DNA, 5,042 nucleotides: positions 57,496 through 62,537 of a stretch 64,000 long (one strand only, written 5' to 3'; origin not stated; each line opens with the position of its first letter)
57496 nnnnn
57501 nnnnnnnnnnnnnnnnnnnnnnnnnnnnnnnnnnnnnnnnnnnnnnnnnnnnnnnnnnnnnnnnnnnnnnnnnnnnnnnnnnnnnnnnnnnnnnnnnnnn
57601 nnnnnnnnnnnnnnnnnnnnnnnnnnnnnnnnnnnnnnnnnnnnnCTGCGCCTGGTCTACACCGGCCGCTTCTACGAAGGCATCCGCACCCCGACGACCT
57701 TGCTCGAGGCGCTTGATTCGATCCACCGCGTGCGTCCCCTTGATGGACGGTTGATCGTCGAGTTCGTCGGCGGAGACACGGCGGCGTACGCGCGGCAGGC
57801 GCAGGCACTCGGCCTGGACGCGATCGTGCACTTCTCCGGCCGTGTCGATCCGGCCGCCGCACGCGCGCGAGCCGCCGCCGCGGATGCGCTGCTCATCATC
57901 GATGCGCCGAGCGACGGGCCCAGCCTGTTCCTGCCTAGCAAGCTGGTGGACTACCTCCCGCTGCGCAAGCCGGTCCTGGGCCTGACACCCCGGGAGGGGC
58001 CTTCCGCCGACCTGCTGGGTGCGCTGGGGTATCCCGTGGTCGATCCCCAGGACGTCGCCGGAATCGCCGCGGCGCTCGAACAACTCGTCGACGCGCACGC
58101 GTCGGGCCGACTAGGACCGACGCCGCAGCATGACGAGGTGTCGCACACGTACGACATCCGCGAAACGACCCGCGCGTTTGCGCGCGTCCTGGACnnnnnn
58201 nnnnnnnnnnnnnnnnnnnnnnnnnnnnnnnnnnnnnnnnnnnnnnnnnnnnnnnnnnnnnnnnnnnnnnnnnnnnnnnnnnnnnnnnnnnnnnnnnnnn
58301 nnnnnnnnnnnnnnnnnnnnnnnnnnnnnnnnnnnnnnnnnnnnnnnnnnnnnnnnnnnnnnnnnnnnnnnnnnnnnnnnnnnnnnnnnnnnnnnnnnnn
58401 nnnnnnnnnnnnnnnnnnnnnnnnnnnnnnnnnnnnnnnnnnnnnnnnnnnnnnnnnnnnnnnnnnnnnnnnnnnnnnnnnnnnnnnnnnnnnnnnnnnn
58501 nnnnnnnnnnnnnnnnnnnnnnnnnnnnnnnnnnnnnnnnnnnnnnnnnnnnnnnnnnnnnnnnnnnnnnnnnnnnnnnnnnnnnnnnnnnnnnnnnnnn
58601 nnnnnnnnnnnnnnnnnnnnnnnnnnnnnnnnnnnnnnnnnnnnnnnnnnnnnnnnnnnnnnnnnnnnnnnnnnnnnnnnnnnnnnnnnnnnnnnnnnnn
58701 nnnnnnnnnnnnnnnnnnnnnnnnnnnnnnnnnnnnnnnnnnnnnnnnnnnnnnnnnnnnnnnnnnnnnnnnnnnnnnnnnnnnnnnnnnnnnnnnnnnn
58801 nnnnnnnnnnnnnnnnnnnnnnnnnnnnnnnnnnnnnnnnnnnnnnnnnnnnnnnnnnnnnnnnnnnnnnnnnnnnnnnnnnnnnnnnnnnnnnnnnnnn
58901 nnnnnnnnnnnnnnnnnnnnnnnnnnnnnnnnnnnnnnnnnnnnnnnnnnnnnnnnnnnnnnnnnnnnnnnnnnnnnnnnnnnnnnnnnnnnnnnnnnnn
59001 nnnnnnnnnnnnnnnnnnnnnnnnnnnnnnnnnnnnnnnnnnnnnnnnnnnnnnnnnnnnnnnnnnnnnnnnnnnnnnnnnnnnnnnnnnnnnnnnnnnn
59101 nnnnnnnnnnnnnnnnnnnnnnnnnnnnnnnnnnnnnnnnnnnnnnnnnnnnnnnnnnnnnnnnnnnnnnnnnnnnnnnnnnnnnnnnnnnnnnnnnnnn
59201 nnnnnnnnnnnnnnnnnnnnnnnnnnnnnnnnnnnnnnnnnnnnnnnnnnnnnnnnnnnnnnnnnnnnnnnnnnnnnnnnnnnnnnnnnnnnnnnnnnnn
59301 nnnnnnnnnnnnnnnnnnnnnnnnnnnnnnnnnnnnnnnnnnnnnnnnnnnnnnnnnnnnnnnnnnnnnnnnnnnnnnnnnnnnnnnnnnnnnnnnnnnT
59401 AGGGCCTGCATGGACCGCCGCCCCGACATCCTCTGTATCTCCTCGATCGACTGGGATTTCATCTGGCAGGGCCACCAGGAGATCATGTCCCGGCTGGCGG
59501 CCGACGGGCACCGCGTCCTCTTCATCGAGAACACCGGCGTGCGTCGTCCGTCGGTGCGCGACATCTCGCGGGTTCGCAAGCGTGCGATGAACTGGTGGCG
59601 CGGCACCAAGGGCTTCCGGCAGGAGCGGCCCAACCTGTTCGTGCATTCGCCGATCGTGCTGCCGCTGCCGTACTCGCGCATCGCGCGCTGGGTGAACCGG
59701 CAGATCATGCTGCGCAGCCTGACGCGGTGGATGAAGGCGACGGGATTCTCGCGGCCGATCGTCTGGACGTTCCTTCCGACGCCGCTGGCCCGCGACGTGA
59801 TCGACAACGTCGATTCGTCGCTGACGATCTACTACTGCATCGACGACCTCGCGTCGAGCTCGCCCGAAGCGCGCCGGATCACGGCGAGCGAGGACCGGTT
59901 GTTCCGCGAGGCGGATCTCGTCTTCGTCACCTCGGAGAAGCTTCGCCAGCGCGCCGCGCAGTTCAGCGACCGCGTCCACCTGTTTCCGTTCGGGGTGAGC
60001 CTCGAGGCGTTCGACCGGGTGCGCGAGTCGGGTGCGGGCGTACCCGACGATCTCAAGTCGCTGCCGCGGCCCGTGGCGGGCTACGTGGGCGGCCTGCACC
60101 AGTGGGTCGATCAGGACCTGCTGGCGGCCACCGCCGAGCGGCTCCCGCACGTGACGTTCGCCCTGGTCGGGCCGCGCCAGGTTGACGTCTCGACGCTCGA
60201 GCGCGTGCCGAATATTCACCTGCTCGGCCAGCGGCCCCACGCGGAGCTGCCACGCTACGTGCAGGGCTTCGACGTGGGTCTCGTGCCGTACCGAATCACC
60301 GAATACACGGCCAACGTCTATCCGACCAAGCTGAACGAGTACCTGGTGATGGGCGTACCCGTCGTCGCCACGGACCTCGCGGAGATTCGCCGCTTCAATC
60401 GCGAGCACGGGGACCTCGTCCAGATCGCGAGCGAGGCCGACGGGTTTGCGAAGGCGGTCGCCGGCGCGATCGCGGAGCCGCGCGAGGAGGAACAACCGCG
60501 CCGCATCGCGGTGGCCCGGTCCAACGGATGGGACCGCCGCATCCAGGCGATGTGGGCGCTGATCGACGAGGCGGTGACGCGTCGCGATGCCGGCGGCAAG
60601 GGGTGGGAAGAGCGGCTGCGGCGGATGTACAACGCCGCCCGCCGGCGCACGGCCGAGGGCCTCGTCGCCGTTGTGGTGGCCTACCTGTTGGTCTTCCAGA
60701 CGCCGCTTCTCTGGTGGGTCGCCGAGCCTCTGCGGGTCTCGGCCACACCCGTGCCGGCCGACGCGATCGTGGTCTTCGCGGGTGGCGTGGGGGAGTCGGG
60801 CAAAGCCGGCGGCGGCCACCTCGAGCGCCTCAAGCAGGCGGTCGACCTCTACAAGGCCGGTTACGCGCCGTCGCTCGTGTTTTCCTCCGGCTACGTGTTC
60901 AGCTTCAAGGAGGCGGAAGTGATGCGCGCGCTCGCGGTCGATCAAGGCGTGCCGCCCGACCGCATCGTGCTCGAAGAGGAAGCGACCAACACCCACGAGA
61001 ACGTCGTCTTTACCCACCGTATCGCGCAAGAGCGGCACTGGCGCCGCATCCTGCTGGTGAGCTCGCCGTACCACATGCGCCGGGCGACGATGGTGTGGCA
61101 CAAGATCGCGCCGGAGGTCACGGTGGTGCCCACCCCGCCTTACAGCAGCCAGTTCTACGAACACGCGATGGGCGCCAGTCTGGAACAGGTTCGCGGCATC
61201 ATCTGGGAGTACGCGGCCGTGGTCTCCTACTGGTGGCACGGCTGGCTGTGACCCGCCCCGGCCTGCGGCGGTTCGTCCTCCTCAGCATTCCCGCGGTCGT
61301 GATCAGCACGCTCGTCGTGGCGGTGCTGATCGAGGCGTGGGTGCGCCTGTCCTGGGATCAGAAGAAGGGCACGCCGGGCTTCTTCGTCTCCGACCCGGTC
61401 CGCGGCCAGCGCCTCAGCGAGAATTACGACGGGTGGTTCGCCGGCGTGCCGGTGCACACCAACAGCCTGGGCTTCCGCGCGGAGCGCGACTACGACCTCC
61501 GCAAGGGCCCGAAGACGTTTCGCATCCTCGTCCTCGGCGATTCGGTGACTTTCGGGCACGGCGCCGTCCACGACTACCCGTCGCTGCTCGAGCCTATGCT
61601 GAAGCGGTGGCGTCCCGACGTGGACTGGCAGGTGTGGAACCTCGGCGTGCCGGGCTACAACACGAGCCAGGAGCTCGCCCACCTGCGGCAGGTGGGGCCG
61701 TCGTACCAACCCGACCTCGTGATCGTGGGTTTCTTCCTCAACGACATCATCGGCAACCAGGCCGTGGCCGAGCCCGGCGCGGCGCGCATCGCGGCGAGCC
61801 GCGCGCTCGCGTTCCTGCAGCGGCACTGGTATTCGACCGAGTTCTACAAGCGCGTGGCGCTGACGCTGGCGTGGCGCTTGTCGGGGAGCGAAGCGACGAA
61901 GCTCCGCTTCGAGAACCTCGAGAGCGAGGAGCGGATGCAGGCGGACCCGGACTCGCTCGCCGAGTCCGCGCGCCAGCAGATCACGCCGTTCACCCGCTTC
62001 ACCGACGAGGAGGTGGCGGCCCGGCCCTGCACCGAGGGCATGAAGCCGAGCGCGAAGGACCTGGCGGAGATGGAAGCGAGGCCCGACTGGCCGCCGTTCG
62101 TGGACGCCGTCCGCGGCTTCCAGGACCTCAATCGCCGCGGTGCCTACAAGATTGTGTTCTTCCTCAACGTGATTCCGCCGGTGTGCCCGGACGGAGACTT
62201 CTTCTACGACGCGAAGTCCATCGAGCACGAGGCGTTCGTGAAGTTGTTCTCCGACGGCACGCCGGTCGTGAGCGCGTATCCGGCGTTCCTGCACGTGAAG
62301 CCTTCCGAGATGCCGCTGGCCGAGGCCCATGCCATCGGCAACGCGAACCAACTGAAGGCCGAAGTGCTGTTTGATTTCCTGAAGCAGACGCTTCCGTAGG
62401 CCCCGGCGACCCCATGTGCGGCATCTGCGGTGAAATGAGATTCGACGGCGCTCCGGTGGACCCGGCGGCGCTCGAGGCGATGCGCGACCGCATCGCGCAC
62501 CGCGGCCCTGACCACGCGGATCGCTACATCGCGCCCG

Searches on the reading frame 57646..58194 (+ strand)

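Call 24: search_protein_families(library=pfam, proteins=[window:57646-58194:+], max_evalue=0.001)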
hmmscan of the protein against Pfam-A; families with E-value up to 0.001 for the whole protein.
window:57646-58194:+ (183 aa): 1 family
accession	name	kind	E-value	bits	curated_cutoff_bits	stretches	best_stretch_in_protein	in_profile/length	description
PF13692.12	Glyco_trans_1_4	-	5e-07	30.5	27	1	2-149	3-141/142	Glycosyl transferases group 1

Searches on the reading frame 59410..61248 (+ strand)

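Call 24: search_protein_families(library=pfam, proteins=[window:59410-61248:+], max_evalue=0.001)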
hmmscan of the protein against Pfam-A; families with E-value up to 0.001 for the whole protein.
window:59410-61248:+ (613 aa): 4 families
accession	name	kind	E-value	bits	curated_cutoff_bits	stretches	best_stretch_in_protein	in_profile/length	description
PF02698.23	DUF218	-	8.8e-29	100.5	27.6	1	451-601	1-131/133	DUF218 domain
PF13692.12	Glyco_trans_1_4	-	2.5e-13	50.9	27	1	221-353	2-139/142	Glycosyl transferases group 1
PF00534.26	Glycos_transf_1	-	5.6e-05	23.2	26.4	1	220-363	15-165/172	Glycosyl transferases group 1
PF13439.12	Glyco_transf_4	-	0.00037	21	28.5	0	25-199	11-169/170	Glycosyltransferase Family 4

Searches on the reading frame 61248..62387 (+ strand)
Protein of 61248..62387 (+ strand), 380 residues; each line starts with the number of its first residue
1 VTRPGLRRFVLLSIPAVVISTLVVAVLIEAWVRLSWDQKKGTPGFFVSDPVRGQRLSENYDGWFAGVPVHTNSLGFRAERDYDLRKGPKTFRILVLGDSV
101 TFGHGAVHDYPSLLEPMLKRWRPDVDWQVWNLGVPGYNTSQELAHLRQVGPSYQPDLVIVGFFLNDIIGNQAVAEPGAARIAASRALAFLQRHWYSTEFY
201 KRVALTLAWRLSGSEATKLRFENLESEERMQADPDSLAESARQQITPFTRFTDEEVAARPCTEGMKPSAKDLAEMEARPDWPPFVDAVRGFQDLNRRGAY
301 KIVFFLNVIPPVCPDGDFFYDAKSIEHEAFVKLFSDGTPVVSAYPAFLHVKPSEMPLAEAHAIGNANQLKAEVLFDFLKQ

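Call 24: search_protein_families(library=pfam, proteins=[window:61248-62387:+], max_evalue=0.001)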
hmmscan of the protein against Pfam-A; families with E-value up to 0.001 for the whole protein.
window:61248-62387:+ (380 aa): 3 families
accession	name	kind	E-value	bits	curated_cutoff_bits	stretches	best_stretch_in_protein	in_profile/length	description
PF13472.12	Lipase_GDSL_2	-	3.7e-09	37.8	32.9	1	95-186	1-92/178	GDSL-like Lipase/Acylhydrolase family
PF00657.28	Lipase_GDSL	-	1.1e-05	26.1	23.6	1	93-187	1-107/208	GDSL-like Lipase/Acylhydrolase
PF25182.1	NonGDSL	-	0.00017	21.5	80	1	89-159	26-99/220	Non-GDSL lipase-like family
